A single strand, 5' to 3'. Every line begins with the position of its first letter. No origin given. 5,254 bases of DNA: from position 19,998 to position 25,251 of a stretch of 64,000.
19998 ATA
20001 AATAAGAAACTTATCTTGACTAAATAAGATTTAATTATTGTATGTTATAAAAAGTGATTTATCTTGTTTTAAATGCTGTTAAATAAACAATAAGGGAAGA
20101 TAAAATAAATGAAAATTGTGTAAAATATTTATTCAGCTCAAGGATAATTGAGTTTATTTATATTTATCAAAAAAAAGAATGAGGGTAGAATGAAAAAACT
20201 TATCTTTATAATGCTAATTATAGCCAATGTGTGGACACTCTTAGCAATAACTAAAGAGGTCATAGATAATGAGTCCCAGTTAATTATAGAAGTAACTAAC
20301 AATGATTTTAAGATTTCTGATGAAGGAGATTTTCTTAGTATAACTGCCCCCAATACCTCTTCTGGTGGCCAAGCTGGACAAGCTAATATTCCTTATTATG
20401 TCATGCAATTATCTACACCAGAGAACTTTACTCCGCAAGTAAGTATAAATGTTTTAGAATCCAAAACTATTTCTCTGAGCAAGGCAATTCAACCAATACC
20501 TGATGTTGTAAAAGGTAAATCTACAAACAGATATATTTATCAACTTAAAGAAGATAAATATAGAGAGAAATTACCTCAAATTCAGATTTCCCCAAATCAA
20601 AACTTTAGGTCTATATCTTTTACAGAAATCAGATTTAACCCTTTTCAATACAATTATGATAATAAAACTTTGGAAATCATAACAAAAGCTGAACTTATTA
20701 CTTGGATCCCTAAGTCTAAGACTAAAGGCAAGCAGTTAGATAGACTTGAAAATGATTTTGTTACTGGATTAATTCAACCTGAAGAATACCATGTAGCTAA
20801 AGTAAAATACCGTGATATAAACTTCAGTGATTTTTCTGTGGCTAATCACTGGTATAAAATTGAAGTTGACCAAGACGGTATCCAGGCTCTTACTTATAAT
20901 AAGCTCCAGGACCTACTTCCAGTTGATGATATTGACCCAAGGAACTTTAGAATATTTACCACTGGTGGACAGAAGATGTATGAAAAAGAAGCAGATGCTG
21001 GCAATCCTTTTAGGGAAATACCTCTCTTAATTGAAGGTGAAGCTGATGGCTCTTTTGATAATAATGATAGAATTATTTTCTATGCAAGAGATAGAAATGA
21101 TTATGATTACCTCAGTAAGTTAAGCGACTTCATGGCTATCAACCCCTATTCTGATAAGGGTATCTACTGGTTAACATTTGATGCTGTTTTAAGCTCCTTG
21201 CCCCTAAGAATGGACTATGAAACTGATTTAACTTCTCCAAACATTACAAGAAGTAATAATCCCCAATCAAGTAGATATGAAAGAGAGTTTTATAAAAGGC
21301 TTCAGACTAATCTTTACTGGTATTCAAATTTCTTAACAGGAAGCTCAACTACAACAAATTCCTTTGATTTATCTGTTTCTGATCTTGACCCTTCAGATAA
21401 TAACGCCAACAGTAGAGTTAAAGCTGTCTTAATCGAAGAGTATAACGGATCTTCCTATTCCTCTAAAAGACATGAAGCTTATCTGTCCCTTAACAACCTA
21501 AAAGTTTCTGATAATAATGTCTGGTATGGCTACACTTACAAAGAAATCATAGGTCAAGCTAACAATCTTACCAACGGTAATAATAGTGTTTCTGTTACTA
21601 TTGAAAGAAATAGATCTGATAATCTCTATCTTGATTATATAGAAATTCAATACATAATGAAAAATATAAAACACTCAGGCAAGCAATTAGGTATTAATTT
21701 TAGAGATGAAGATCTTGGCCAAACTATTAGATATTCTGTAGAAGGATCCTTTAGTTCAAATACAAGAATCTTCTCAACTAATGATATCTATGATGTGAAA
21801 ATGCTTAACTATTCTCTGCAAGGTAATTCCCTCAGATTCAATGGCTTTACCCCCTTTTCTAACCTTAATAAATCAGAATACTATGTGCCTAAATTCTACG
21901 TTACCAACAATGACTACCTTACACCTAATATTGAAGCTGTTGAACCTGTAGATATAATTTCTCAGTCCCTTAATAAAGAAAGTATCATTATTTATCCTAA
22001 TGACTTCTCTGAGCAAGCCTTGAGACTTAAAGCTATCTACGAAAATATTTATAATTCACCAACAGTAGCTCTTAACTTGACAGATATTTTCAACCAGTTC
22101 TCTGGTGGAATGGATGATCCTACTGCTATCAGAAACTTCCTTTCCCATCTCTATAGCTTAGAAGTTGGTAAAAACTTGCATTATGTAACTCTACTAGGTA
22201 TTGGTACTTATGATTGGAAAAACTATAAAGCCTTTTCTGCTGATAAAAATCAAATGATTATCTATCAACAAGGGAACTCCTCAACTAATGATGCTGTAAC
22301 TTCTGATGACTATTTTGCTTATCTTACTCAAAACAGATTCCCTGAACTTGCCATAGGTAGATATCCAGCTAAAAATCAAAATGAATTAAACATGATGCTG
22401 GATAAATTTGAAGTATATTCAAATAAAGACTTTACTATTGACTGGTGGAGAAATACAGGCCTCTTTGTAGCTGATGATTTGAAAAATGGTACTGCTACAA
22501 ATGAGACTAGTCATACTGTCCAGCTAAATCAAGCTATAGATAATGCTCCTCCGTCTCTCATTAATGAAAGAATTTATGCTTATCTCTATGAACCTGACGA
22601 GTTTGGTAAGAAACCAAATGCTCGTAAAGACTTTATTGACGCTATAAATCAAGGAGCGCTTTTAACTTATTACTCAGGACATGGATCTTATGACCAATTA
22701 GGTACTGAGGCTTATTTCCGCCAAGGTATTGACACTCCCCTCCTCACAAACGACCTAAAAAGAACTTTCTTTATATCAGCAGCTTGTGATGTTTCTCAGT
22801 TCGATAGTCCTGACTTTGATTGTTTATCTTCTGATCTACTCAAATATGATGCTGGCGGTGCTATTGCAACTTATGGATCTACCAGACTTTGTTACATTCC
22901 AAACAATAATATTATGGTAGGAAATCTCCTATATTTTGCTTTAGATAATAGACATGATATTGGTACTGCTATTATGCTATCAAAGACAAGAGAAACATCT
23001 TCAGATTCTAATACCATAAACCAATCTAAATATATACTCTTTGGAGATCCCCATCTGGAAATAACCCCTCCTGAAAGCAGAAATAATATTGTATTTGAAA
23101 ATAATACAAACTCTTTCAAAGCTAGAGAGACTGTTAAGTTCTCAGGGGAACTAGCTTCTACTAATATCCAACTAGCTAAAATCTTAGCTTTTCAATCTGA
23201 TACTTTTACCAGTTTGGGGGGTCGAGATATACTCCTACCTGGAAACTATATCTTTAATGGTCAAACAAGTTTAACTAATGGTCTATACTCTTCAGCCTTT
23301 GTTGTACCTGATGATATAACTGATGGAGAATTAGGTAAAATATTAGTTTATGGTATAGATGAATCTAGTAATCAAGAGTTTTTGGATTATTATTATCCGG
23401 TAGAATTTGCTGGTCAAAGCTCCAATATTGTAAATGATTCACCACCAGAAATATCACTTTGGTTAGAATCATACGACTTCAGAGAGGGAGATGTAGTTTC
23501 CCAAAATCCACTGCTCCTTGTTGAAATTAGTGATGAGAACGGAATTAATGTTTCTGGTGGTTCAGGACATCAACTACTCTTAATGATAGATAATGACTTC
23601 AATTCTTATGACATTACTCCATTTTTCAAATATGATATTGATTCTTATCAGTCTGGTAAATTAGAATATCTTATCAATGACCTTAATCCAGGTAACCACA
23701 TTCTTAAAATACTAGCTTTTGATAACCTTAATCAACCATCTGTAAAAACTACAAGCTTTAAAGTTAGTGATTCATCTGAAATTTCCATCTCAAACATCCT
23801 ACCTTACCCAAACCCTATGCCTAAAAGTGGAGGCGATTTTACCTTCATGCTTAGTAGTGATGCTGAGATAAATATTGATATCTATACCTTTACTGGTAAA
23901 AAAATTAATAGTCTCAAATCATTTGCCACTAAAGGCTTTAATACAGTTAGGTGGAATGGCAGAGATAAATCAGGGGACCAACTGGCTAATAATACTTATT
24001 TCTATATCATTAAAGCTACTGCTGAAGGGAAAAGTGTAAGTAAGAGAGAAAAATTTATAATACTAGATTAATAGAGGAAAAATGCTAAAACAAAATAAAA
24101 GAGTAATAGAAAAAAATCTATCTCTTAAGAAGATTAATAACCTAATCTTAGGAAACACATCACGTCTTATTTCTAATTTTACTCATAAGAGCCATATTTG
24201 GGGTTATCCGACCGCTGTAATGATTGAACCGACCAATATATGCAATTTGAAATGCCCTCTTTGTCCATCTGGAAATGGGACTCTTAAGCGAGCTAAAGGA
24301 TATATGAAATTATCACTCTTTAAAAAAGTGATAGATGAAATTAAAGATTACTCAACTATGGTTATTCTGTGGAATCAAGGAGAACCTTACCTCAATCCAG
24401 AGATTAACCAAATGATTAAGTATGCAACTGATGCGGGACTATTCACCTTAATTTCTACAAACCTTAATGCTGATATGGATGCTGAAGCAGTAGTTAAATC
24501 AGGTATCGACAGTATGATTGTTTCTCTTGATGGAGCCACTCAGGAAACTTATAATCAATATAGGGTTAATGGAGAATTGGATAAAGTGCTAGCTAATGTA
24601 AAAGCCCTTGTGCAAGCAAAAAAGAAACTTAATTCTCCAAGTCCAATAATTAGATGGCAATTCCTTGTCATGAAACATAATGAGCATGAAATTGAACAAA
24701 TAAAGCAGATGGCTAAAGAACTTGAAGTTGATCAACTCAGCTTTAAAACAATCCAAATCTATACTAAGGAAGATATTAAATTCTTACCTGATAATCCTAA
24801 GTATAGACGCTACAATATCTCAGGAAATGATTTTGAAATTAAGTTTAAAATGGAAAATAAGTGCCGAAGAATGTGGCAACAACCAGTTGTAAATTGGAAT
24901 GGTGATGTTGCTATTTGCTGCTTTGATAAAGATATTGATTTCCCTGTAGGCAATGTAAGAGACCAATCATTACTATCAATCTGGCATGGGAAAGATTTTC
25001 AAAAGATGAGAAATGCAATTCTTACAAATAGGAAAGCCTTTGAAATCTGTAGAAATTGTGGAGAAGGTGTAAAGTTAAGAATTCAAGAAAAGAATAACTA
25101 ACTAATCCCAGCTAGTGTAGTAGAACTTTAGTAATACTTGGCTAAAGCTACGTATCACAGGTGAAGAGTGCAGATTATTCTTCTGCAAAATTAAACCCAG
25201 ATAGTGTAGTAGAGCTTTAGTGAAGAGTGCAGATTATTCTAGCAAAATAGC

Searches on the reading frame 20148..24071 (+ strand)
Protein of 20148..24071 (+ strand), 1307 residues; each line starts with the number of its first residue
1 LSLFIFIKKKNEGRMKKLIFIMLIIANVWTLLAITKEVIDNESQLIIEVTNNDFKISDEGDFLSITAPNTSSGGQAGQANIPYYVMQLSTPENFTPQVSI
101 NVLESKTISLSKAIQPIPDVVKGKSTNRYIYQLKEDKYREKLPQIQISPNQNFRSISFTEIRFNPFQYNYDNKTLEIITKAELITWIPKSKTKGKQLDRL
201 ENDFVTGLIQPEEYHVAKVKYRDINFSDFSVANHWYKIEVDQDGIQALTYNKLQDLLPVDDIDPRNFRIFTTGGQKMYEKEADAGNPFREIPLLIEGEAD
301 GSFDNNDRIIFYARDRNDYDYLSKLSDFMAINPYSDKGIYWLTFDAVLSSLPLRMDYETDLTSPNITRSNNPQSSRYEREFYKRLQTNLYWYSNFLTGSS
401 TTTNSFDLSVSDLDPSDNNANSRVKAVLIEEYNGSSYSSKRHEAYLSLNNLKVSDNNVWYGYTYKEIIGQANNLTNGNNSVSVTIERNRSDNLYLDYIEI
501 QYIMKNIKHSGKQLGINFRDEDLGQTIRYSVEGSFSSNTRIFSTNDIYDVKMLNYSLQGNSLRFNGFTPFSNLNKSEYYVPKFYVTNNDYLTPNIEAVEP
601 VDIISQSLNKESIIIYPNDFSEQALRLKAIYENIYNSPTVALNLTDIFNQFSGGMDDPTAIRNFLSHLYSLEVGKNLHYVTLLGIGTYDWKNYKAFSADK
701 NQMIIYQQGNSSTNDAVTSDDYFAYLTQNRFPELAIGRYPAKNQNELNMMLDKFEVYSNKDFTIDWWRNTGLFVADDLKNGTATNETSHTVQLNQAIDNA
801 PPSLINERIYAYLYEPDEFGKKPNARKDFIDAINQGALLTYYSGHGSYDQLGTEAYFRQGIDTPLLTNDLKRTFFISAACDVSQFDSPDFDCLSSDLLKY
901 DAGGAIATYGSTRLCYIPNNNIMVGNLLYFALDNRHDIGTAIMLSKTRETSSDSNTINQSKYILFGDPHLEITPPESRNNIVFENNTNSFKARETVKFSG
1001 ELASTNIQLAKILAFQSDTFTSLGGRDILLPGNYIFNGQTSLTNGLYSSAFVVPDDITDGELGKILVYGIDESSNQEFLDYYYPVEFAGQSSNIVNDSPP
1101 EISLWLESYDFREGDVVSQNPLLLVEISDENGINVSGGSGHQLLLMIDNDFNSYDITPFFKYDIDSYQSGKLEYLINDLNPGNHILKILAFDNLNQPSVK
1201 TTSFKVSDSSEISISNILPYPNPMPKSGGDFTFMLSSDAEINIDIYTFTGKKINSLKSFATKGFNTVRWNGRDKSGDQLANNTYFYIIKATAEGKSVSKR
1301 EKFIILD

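Call 49: search_protein_families(library=pfam, proteins=[window:20148-24071:+], max_evalue=0.00001)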
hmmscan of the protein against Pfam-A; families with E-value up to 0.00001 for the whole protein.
window:20148-24071:+ (1307 aa): 2 families
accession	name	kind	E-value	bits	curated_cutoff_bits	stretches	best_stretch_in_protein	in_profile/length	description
PF01364.23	Peptidase_C25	-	7.1e-72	243.1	23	1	613-971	2-373/374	Peptidase family C25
PF08126.16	Propeptide_C25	-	7.5e-12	45.2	22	1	58-196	39-182/205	Propeptide_C25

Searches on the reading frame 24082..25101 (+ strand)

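Call 49: search_protein_families(library=pfam, proteins=[window:24082-25101:+], max_evalue=0.00001)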
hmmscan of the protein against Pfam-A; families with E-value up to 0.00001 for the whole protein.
window:24082-25101:+ (339 aa): 2 families
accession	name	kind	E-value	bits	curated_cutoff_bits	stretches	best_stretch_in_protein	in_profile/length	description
PF13186.11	SPASM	-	4e-18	65.9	21.5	1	261-326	1-66/67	Iron-sulfur cluster-binding domain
PF04055.27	Radical_SAM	-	3.3e-13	50.6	29.5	1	48-182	1-142/166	Radical SAM superfamily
